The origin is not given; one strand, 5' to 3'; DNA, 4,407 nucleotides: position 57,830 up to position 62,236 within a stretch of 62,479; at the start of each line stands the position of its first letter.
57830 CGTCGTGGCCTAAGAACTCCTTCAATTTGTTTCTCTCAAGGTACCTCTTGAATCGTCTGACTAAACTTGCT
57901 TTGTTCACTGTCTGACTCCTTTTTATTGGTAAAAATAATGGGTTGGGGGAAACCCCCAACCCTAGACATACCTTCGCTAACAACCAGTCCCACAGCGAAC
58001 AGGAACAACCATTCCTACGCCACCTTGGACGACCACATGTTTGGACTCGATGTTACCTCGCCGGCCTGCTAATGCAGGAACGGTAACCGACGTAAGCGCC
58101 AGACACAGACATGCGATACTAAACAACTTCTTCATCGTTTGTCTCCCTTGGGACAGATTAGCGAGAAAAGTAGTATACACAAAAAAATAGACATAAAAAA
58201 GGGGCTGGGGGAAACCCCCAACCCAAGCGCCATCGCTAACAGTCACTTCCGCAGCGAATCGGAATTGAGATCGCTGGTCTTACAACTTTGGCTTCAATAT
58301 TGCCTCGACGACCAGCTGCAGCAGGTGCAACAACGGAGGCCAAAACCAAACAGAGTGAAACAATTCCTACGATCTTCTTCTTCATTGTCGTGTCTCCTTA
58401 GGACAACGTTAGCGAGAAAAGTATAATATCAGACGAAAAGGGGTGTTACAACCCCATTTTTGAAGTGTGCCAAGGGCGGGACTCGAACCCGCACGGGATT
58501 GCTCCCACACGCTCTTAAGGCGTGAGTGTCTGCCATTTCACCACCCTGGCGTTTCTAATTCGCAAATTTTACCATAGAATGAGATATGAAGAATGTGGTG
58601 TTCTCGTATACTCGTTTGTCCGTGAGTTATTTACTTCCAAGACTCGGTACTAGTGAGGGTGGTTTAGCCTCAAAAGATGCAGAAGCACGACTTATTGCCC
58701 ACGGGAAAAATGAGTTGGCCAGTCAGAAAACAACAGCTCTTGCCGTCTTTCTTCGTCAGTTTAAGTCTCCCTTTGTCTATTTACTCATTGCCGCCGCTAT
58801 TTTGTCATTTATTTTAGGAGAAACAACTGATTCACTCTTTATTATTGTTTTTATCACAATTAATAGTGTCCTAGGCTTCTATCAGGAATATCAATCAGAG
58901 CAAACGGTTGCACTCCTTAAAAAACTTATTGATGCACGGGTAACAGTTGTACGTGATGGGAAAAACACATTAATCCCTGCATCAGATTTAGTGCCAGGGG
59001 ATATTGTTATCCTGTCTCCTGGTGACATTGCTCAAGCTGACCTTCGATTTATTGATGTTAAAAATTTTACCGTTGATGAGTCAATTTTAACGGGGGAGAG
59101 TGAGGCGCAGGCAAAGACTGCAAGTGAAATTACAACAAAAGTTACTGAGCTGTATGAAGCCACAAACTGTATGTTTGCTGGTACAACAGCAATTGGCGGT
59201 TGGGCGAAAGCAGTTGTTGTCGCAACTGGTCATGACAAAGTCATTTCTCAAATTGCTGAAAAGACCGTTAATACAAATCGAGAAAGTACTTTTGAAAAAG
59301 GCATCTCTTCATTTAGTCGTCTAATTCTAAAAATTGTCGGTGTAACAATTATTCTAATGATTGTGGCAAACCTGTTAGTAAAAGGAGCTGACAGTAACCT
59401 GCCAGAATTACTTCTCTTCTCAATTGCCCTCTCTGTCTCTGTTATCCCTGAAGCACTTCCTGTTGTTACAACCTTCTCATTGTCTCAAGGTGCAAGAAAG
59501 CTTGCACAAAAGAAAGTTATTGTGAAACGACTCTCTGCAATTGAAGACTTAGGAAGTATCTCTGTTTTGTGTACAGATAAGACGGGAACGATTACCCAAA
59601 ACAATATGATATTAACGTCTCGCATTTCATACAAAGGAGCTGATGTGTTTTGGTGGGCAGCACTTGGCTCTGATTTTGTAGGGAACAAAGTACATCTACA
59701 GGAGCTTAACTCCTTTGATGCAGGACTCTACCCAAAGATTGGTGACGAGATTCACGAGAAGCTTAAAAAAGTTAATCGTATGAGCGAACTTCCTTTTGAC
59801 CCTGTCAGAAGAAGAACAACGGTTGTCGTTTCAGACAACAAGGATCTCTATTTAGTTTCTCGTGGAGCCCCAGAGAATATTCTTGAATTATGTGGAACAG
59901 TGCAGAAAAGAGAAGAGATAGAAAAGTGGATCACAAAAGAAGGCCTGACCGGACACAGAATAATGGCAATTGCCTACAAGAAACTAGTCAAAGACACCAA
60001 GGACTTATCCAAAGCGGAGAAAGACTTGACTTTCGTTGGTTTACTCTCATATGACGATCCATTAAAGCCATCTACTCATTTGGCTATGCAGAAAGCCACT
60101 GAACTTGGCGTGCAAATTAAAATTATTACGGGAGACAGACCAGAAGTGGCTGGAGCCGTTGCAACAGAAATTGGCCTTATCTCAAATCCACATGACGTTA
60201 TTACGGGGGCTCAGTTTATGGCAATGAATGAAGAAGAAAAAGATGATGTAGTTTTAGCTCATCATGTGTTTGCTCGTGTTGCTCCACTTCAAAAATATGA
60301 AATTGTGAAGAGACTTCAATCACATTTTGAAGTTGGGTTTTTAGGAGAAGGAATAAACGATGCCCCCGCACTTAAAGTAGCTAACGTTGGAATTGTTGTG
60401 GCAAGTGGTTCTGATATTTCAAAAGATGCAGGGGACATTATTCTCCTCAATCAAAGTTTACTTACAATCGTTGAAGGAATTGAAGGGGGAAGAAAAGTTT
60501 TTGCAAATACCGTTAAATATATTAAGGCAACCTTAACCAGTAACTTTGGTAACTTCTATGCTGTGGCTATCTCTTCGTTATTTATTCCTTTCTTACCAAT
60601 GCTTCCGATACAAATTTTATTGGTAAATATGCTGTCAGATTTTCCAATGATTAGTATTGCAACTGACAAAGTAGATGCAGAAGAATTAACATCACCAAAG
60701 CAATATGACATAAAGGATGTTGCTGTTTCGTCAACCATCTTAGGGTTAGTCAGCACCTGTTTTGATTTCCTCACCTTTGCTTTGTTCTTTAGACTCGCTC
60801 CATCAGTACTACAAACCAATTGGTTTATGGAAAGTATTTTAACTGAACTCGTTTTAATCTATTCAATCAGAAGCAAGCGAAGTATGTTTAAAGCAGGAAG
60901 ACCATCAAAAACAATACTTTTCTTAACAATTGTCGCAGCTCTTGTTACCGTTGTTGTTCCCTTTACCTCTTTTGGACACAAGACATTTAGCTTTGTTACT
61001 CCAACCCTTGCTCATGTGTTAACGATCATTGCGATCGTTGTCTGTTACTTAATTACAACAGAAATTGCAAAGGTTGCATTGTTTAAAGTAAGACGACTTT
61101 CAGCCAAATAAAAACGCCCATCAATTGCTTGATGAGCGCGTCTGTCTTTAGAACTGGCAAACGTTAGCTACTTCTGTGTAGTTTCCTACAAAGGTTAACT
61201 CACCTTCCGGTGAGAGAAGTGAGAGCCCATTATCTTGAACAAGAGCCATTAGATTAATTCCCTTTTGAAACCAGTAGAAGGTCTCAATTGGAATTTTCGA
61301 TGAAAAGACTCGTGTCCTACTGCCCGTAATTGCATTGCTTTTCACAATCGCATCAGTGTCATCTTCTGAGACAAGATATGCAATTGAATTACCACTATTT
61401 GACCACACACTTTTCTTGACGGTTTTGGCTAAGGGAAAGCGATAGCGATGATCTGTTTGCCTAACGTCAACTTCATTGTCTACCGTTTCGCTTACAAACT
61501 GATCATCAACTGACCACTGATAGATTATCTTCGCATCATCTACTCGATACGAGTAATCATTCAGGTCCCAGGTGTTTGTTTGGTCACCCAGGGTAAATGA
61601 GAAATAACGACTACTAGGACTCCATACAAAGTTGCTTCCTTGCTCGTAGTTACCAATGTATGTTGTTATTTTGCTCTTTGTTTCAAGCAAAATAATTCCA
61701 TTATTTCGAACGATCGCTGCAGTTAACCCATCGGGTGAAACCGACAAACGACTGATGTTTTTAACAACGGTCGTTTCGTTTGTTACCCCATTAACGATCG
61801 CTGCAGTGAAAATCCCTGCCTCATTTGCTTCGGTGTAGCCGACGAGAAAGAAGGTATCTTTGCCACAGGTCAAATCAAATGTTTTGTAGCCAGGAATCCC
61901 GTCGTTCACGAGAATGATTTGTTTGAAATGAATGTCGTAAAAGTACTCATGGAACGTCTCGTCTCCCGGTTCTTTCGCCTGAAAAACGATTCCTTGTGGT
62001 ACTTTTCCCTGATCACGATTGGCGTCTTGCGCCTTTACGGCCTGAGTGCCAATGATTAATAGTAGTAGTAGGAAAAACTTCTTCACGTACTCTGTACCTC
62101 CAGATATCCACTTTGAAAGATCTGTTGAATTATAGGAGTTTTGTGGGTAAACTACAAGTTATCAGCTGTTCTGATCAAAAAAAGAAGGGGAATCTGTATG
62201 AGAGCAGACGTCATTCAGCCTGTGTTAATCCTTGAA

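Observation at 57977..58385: Tandem pair of paralogous secreted mini-peptide genes (52 and 49 aa), one invisible to the ORF track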

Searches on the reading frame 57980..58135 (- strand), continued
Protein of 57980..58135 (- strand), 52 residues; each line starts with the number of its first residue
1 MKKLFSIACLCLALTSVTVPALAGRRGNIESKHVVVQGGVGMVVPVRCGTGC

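Call 68: predict_structure(alignment_id=A4)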
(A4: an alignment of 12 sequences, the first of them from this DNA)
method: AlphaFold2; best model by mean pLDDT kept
length: 52 residues; sequences in the alignment: 12
mean_pLDDT: 59.2   pTM: 0.27
mean pLDDT of the five models: 59.2, 58.6, 57.3, 55.9, 53.3
residues with pLDDT >= 90: 0; 70-90: 14; 50-70: 20; < 50: 18
segments of 3 or more residues with pLDDT < 50: 27-36, 49-52
pLDDT, mean of each block of 10 residues (from residue 1): 78 72 50 47 51 47
secondary structure, 60 per line:
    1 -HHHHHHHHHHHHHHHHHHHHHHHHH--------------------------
elements in order: H2-26
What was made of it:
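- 58067..58135 (-): Predicted Sec signal peptide of gene 1 (23 codons; cleavage after ALA). AlphaFold2 models residues 2-26 as a single helix at pLDDT 72-78 (call 68).
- AlphaFold2 gives no confident fold for the mature part (pLDDT below 50, call 68), so a beta-hairpin is only my reading of the residue pattern. AlphaFold2 predicts no strands (call 68).
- Tried and rejected: AlphaFold2 of the gene 1 precursor was confident only for the signal-peptide helix (call 68).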

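Call 69: search_dna_similar(query=window:57980-58135:-, collection=phages, mode=protein, max_evalue=1, max_rows=10)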
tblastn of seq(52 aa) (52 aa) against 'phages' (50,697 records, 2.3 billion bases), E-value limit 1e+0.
No match.

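Call 70: search_dna_similar(query=window:57980-58135:-, collection=plasmids, mode=protein, max_evalue=1, max_rows=10)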
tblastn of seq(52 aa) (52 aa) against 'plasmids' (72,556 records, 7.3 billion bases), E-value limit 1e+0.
No match.

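Call 76: search_protein_families(library=phrogs, proteins=[window:57980-58135:-, P0013], max_evalue=0.1)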
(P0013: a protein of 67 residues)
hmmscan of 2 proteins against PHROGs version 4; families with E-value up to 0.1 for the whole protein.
seq(52 aa): 0 families

P0013 (67 aa): 2 families
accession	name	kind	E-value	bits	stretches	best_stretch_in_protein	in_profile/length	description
phrog_1938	-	unknown function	0.027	15.3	1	8-47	5-51/190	-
phrog_4189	-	unknown function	0.059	14.9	1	1-47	1-47/71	-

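Call 81: find_encoding_contigs(protein=P0010, flank=5000, max_places=4)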
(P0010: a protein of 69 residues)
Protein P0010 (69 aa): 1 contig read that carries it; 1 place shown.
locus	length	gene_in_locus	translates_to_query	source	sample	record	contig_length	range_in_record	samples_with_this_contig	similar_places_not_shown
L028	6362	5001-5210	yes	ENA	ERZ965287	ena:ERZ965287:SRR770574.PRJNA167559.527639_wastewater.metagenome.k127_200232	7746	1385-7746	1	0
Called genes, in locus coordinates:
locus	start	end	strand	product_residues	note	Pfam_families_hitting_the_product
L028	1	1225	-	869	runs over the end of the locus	?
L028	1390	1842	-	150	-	-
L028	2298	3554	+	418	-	PF00109:ketoacyl-synt, PF02801:Ketoacyl-synt_C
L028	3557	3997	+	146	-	PF03061:4HBT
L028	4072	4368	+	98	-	PF01230:HIT, PF11969:DcpS_C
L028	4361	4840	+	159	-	-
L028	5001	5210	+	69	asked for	-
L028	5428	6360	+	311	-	?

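Call 82: find_encoding_contigs(protein=P0013, flank=5000, max_places=4)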
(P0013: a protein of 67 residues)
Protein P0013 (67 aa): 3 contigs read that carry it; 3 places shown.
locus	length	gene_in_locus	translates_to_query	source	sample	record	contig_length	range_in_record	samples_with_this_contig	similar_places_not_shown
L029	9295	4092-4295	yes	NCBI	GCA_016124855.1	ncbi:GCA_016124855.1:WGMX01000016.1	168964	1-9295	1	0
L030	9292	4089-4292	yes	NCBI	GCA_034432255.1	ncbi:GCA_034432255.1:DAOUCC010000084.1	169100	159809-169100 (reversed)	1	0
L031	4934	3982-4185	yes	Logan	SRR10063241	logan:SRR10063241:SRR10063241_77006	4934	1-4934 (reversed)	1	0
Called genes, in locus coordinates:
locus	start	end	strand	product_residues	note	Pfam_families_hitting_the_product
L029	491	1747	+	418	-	PF00109:ketoacyl-synt, PF02801:Ketoacyl-synt_C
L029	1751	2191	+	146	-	PF03061:4HBT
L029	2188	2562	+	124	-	PF11969:DcpS_C, PF01230:HIT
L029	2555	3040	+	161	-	-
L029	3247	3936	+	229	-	PF00756:Esterase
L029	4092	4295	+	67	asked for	-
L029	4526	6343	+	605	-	PF07719:TPR_2 (faint), PF13374:TPR_10 (faint), PF24885:TPR_NPHP3 (faint), PF17874:TPR_MalT (weak), PF13424:TPR_12, PF13424:TPR_12 (weak), PF00512:HisKA, PF02518:HATPase_c, +3 more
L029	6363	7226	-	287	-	PF02311:AraC_binding, PF07883:Cupin_2 (weak), PF12833:HTH_18, PF00165:HTH_AraC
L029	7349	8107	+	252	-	PF05721:PhyH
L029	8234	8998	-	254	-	PF04199:Cyclase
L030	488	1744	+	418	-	PF00109:ketoacyl-synt, PF02801:Ketoacyl-synt_C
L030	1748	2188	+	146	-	PF03061:4HBT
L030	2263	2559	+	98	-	PF01230:HIT, PF11969:DcpS_C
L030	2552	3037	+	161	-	-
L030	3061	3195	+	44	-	-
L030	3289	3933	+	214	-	PF00756:Esterase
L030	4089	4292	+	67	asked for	-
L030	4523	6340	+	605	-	PF07719:TPR_2 (faint), PF13374:TPR_10 (faint), PF24885:TPR_NPHP3 (faint), PF17874:TPR_MalT (weak), PF13424:TPR_12, PF13424:TPR_12 (weak), PF00512:HisKA, PF02518:HATPase_c, +3 more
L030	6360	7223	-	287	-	PF02311:AraC_binding, PF07883:Cupin_2 (weak), PF12833:HTH_18, PF00165:HTH_AraC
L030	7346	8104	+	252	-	PF05721:PhyH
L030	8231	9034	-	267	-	PF04199:Cyclase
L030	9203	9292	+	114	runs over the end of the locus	PF09723:Zn_ribbon_8 (weak)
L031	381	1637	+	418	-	PF00109:ketoacyl-synt, PF02801:Ketoacyl-synt_C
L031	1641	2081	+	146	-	PF03061:4HBT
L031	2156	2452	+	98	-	PF01230:HIT, PF11969:DcpS_C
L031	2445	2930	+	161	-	-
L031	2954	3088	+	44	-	-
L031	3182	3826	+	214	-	PF00756:Esterase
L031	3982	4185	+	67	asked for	-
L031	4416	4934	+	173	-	?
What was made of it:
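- The truncated downstream genes in L028 and L031 are consistent with the same arrangement (calls 81, 82). The adjacency survives an esterase insertion that separates the peptide gene from the upstream U160 gene (call 82).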

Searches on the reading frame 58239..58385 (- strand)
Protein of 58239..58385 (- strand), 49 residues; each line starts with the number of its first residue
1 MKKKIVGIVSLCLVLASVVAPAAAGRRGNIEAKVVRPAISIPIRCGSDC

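Call 9: search_protein_families(library=pfam, proteins=[window:58239-58385:-], max_evalue=0.01)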
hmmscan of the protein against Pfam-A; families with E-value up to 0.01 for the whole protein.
seq(49 aa): 0 families

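Call 10: search_protein_families(library=ncbifam, proteins=[window:58239-58385:-], max_evalue=1)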
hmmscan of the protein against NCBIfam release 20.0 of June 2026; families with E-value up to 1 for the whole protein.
seq(49 aa): 2 families
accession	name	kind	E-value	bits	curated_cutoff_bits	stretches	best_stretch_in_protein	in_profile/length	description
NF041742.1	WGxxGxxG_fam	subfamily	0.077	13.6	35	1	1-28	1-28/69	WGxxGxxG family protein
NF041801.1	MATE_SolL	equivalog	0.12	11.1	780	1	6-44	266-303/458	solanimycin export family MATE transporter SolL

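Call 33: search_protein_families(library=padloc, proteins=[window:58239-58385:-], max_evalue=1)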
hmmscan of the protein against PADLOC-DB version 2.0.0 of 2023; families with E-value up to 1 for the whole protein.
seq(49 aa): 0 families

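Call 76: search_protein_families(library=phrogs, proteins=[window:58239-58385:-], max_evalue=0.1)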
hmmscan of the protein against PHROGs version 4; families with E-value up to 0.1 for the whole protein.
seq(49 aa): 0 families

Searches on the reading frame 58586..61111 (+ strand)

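Call 9: search_protein_families(library=pfam, proteins=[window:58586-61111:+], max_evalue=0.01)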
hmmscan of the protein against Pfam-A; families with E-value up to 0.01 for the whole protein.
window:58586-61111:+ (841 aa): 5 families
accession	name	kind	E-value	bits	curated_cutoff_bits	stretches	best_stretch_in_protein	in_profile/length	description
PF00122.25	E1-E2_ATPase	-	2.8e-38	131.7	28.1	1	114-309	2-181/181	E1-E2 ATPase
PF00689.26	Cation_ATPase_C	-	1e-19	71.5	27.3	1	669-830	1-174/175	Cation transporting ATPase, C-terminus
PF00690.31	Cation_ATPase_N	-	3.4e-16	59.1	20.4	1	10-74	3-69/69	Cation transporter/ATPase, N-terminus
PF00702.32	Hydrolase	-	1.4e-10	42.3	26.4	1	327-599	3-190/191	haloacid dehalogenase-like hydrolase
PF13246.12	Cation_ATPase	-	6e-07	29.8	21.7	1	388-438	38-90/91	Cation transport ATPase (P-type)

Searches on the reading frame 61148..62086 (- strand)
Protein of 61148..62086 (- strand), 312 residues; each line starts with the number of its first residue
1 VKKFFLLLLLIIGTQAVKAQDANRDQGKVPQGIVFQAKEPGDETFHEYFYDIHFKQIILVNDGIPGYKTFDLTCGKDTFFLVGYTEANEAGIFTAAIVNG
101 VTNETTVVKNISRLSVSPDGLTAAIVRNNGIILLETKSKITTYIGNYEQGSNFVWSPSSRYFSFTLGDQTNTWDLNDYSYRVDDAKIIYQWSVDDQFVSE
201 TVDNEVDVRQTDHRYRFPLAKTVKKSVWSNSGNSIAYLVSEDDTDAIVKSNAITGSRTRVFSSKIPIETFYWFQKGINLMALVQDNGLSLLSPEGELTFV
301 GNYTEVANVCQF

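Call 9: search_protein_families(library=pfam, proteins=[window:61148-62086:-], max_evalue=0.01)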
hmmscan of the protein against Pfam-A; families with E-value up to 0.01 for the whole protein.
window:61148-62086:- (312 aa): 0 families

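Call 10: search_protein_families(library=ncbifam, proteins=[window:61148-62086:-], max_evalue=1)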
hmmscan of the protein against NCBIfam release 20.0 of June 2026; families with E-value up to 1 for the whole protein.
window:61148-62086:- (312 aa): 2 families
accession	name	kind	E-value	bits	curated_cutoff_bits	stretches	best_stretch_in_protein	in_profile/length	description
NF033523.0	lasso_peptidase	equivalog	0.00014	20.7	400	1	221-283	88-150/638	Atxe2 family lasso peptide isopeptidase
NF053518.1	DipepPtdsDpp5Prph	equivalog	0.0019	16.8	900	1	178-279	17-120/655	dipeptidyl-peptidase Dpp5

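Call 33: search_protein_families(library=padloc, proteins=[window:61148-62086:-], max_evalue=1)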
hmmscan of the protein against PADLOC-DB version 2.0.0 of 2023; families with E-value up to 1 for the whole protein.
window:61148-62086:- (312 aa): 0 families
